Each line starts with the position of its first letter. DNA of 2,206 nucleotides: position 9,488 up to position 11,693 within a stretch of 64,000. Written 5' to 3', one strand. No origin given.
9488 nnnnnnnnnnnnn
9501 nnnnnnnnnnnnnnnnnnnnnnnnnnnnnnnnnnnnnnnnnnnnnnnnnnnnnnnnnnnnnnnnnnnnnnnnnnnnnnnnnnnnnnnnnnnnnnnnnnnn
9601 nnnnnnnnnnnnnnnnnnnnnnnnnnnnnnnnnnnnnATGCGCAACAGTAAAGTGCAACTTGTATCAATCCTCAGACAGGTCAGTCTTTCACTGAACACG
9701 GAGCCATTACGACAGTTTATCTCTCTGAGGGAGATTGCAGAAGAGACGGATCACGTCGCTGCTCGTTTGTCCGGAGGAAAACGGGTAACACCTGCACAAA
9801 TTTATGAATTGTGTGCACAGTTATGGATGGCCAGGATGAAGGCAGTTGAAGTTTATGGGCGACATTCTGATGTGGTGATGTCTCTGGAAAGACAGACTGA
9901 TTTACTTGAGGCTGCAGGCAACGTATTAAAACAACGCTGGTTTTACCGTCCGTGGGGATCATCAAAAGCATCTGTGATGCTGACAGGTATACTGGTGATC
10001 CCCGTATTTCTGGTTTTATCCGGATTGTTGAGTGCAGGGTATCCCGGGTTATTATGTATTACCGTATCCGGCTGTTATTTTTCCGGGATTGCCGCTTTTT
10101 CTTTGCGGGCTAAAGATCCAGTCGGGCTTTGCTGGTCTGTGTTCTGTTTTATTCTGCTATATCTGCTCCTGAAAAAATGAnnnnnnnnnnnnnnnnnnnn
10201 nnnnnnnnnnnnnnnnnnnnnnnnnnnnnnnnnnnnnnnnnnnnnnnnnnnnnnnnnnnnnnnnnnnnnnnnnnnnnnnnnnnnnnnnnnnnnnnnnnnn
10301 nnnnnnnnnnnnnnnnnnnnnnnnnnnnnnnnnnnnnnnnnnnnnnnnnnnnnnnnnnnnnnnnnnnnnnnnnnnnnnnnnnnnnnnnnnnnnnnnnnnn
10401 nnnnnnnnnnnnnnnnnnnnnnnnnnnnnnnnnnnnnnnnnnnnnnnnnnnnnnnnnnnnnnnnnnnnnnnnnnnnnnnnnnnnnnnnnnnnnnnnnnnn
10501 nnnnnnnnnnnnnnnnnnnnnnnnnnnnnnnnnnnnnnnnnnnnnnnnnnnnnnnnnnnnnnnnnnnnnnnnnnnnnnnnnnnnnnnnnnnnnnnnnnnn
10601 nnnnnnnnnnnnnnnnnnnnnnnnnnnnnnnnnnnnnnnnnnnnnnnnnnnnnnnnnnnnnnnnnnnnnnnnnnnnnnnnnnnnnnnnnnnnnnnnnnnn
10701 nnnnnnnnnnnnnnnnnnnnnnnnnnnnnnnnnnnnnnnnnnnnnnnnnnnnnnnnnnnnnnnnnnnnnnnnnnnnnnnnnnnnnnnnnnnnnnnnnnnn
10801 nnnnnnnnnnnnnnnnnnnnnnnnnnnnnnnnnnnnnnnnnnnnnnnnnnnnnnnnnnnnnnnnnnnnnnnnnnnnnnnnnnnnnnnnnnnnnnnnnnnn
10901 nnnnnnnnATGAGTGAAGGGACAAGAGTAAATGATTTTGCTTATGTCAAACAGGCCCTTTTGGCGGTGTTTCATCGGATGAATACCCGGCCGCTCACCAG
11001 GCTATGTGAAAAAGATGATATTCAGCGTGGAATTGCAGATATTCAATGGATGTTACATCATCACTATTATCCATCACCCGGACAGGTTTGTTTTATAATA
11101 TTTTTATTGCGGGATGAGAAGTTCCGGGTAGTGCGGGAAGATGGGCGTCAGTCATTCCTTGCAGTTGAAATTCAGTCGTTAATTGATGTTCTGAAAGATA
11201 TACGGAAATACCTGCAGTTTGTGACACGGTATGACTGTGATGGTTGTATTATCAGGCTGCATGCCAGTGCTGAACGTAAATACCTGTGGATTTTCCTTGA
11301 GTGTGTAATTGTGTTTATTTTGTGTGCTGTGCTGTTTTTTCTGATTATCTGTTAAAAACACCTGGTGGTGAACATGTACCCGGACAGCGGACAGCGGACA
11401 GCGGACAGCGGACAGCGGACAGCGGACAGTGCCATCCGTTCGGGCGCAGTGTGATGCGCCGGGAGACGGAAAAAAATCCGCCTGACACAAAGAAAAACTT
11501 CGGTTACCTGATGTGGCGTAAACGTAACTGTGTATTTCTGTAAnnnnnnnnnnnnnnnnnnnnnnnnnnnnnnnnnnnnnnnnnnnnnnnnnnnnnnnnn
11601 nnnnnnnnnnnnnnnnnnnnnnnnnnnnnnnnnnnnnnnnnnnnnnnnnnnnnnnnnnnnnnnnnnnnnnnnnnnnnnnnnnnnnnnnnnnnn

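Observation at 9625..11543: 1.9-kb foreign islet inserted after traU, bounded by a direct duplication of the traU 3' end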

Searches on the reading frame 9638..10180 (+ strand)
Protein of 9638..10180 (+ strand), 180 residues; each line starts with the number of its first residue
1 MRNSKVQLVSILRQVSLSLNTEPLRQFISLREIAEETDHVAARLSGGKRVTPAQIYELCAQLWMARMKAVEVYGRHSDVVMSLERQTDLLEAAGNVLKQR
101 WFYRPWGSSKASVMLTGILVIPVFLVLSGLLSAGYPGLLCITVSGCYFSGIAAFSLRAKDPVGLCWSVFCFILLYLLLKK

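Call 10: search_protein_families(proteins=[window:9638-10180:+], library=ncbifam, max_evalue=1)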
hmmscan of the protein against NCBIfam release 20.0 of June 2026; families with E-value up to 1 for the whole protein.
window:9638-10180:+ (180 aa): 3 families
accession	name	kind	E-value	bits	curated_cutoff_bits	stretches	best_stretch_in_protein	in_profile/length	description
TIGR00153.1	TIGR00153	hypoth_equivalog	0.16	11.6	104.3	1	29-93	89-150/217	TIGR00153 family protein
TIGR01884.1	cas_HTH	subfamily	0.17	11.2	60.2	1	13-75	64-123/202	CRISPR-associated CARF protein Csa3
NF041211.1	gluta_UXX_star_2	equivalog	0.19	11.7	100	0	34-53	35-53/71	UXX-star (seleno)protein family 2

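Call 11: search_protein_families(proteins=[window:9638-10180:+], library=padloc, max_evalue=1)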
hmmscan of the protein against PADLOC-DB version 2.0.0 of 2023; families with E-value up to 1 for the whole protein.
window:9638-10180:+ (180 aa): 0 families

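Call 12: search_protein_families(proteins=[window:9638-10180:+], library=phrogs, max_evalue=1)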
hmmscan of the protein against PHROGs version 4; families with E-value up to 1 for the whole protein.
window:9638-10180:+ (180 aa): 0 families

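Call 33: find_homologous_proteins(query=window:9638-10180:+, max_evalue=0.01)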
Query window:9638-10180:+ (180 aa): 7 proteins with E <= 0.01 among 192 candidates.
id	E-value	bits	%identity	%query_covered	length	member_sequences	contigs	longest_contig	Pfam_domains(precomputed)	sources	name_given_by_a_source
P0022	2.6e-99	348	91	100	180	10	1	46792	-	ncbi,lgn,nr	ncbi:hypothetical protein H9078_004209 [Salmonella enterica]|nr:hypothetical protein [Salmonella ent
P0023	1.0e-92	326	100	84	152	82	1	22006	-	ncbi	ncbi:TPA: hypothetical protein ACHJN2_RS16460, partial [Escherichia coli]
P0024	6.5e-70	252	91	74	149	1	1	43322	-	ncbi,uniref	ncbi:hypothetical protein, partial [Escherichia coli]|uniref:hypothetical protein n=1 Tax=Escherichi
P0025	6.8e-61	223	92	63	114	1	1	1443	-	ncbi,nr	ncbi:hypothetical protein GSC66_004987, partial [Salmonella enterica]|nr:hypothetical protein [Salmo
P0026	2.9e-58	214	97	57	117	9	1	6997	-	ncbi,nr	ncbi:hypothetical protein QSH67_24075 [Escherichia coli]|nr:hypothetical protein [Escherichia coli] 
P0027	3.6e-52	194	100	53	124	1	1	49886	-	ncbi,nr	ncbi:outer membrane pore protein [Escherichia coli]|nr:outer membrane pore protein [Escherichia coli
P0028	7.7e-15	73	98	22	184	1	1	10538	PF11130.15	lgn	-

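Call 82: predict_structure(alignment_id=A3)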
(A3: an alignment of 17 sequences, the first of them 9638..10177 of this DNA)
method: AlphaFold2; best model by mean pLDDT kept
length: 180 residues; sequences in the alignment: 17
mean_pLDDT: 84.6   pTM: 0.58
mean pLDDT of the five models: 84.6, 84.4, 84.3, 83.6, 82.4
residues with pLDDT >= 90: 61; 70-90: 106; 50-70: 13; < 50: 0
segments of 3 or more residues with pLDDT < 50: none
pLDDT, mean of each block of 10 residues (from residue 1): 80 92 87 92 88 90 92 90 92 86 60 77 86 83 86 78 81 82
secondary structure, 60 per line:
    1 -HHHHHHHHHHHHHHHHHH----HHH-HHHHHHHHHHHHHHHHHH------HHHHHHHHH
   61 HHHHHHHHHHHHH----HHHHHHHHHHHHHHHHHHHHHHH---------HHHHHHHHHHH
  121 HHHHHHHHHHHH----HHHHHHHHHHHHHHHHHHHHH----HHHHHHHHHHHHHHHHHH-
elements in order: H2-19 H28-45 H52-73 H78-100 H110-132 H137-157 H162-179

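Call 84: profile_search(alignment_id=A3)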
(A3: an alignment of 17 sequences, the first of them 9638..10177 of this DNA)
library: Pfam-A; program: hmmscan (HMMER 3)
A. the first sequence (180 residues): domains with independent E <= 10: 1; with E <= 0.001: 0
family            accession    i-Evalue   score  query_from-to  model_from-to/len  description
DUF6320           PF19845.4       0.054    13.8     114-156       131-173/186  Family of unknown function (DUF6320)
B. every sequence of the alignment scanned on its own (17 sequences): families by number of members that match
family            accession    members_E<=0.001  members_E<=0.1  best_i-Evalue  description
DUF2207_C         PF20990.2                  0               1        2.3e-02  Predicted membrane protein (DUF2207) C-terminal domain
DUF6320           PF19845.4                  0               1        5.4e-02  Family of unknown function (DUF6320)
UPF0728           PF15092.11                 0               1        6.7e-02  Uncharacterised protein family UPF0728
ThcOx             PF22767.2                  0               1        7.1e-02  Cyanobactin oxidase ThcOx,
Chropara_Vmeth    PF19223.5                  0               1        7.9e-02  Chroparavirus methyltransferase

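Call 90: fold_search(model_id=the predicted structure, library=afdb50)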
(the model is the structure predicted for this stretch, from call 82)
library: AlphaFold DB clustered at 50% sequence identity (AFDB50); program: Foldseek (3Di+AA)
matches with E <= 10: 316; with E <= 0.001: 9
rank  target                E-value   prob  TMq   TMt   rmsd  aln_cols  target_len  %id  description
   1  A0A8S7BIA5            3.9e-13  1.00  0.39  0.46   8.8       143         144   99  Uncharacterized protein [Escherichia coli]
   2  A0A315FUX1            1.9e-12  1.00  0.58  0.58   8.4       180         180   55  Uncharacterized protein [Salmonella enterica I]
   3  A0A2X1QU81            9.0e-09  1.00  0.58  0.57   7.9       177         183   32  Uncharacterized protein [Klebsiella pneumoniae]
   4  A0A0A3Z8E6            6.8e-08  1.00  0.57  0.56   8.1       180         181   30  Uncharacterized protein [Erwinia typographi]
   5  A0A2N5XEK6            1.7e-06  1.00  0.54  0.53   7.8       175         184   34  Uncharacterized protein
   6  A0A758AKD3            2.2e-05  1.00  0.48  0.47   8.8       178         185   23  Uncharacterized protein [Salmonella enterica]
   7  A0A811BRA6            2.3e-05  1.00  0.57  0.56   8.4       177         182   25  Uncharacterized protein [Klebsiella pneumoniae]
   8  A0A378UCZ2            7.0e-05  1.00  0.55  0.86   1.9       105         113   27  Uncharacterized protein [Klebsiella pneumoniae subsp. ozaenae]
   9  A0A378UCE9            6.4e-04  1.00  0.51  0.47   9.2       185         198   17  Uncharacterized protein [Klebsiella pneumoniae subsp. ozaenae]
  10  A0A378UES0            6.2e-03  1.00  0.52  0.59  15.2       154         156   19  Uncharacterized protein [Klebsiella pneumoniae subsp. ozaenae]
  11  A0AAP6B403            1.4e-02  1.00  0.49  0.58   7.9       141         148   16  Uncharacterized protein [Escherichia coli]
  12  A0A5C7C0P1            2.6e-02  1.00  0.47  0.42  11.2       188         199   15  Uncharacterized protein [Serratia marcescens]
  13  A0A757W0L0            3.5e-02  1.00  0.49  0.46  10.0       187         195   15  Uncharacterized protein [Salmonella enterica]
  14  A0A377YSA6            3.6e-02  1.00  0.51  0.56   9.9       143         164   17  Uncharacterized protein [Klebsiella pneumoniae]
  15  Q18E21                1.6e-01  1.00  0.38  0.64   4.7        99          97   19  Uncharacterized protein [Haloquadratum walsbyi (strain DSM 16790 / HBSQ001)]
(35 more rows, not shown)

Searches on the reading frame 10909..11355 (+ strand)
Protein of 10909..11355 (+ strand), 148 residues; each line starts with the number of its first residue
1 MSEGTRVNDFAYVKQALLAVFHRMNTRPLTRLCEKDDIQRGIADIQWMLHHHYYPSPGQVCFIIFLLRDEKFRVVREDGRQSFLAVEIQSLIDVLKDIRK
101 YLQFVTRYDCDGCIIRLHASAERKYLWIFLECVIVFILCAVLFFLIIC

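Call 10: search_protein_families(proteins=[window:10909-11355:+], library=ncbifam, max_evalue=1)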
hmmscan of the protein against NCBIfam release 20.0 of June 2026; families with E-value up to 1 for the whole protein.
window:10909-11355:+ (148 aa): 0 families

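Call 11: search_protein_families(proteins=[window:10909-11355:+], library=padloc, max_evalue=1)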
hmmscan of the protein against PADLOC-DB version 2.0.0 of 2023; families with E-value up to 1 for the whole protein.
window:10909-11355:+ (148 aa): 0 families

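Call 12: search_protein_families(proteins=[window:10909-11355:+], library=phrogs, max_evalue=1)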
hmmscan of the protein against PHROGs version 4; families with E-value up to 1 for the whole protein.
window:10909-11355:+ (148 aa): 0 families

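Call 34: find_homologous_proteins(query=window:10909-11355:+, max_evalue=0.01)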
Query window:10909-11355:+ (148 aa): 8 proteins with E <= 0.01 among 34 candidates.
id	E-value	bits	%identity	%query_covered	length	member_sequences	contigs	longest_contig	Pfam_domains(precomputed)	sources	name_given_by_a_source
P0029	2.4e-92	325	98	100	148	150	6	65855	-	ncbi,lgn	ncbi:hypothetical protein ACIR8F_003845 [Escherichia coli]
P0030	8.2e-79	281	86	99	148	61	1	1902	-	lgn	-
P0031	2.4e-78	279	84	99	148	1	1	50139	-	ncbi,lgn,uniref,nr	ncbi:hypothetical protein [Salmonella enterica]|uniref:hypothetical protein n=1 Tax=Salmonella enter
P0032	3.5e-70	253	99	77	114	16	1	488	-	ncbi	ncbi:hypothetical protein ABZX05_005221, partial [Escherichia coli]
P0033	3.2e-50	188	87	68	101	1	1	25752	-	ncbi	-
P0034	3.6e-46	175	60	98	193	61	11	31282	-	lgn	-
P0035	2.1e-34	137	97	45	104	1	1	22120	-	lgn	-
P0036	2.2e-22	98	65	56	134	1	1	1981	-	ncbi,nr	ncbi:hypothetical protein ATP21_27440, partial [Salmonella enterica]|nr:hypothetical protein [Salmon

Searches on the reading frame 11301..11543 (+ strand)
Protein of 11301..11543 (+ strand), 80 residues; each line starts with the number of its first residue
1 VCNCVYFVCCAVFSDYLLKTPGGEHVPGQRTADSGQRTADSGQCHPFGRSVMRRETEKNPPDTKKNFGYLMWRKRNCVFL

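Call 10: search_protein_families(proteins=[window:11301-11543:+], library=ncbifam, max_evalue=1)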
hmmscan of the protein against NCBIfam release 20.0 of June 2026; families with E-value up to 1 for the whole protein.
window:11301-11543:+ (80 aa): 1 family
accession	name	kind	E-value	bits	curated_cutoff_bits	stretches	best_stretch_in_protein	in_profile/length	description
NF010297.0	PRK13737.1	equivalog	7e-21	74.6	298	1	38-80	288-330/330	conjugal transfer pilus assembly protein TraU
